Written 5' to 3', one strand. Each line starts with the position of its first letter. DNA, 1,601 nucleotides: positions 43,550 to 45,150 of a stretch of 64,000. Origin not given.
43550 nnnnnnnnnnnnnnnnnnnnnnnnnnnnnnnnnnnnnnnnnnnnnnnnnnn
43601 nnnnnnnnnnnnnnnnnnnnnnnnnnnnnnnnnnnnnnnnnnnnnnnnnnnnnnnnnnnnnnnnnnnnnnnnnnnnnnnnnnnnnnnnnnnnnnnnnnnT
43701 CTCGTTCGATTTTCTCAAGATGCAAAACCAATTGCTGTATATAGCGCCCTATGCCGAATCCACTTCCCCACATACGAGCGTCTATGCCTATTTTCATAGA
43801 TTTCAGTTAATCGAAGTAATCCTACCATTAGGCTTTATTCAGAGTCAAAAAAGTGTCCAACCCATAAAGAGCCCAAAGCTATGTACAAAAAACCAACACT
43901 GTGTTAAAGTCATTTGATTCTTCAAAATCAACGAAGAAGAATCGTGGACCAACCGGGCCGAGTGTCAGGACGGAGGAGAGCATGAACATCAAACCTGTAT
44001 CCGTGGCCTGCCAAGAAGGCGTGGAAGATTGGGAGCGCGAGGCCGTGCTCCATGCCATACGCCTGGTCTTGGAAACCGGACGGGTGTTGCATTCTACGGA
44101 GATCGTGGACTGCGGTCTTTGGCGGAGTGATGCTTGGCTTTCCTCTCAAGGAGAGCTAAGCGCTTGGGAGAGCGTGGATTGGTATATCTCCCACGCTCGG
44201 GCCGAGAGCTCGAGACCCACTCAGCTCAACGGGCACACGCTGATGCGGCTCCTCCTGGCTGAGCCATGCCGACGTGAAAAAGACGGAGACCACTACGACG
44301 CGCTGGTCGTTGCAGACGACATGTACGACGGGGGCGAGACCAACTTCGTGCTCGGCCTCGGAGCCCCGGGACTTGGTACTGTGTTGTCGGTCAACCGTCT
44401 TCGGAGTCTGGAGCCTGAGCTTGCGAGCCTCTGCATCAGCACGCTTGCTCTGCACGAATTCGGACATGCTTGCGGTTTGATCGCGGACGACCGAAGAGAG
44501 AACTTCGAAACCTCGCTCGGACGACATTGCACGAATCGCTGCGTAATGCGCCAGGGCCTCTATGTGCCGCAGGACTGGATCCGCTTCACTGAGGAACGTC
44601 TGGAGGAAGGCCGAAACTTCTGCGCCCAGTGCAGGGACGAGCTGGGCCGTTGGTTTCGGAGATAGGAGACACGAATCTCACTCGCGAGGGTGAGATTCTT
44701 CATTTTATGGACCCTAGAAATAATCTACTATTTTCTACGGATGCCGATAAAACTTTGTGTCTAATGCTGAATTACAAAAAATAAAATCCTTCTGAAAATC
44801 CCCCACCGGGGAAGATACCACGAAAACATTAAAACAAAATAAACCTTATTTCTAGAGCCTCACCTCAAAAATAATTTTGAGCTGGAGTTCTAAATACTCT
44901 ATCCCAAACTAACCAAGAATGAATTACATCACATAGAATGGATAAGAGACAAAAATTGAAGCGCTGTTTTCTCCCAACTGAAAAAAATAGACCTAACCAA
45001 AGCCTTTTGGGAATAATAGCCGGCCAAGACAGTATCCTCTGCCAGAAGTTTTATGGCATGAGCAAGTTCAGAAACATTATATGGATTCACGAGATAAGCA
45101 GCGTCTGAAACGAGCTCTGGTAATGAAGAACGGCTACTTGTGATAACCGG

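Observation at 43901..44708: GC-rich archaemetzincin-like metalloprotease gene inserted, on the opposite strand, into the glycosyltransferase cluster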

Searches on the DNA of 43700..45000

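Call 66: search_rna_families(source=window, start=43700, end=45000, threshold=evalue, max_evalue=1)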
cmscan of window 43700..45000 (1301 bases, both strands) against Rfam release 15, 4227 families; matches with E-value up to 1: 0.
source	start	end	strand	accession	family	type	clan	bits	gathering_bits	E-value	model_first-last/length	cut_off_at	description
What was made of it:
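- Tried and rejected: RNA element in the insert: no Rfam match (call 66).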
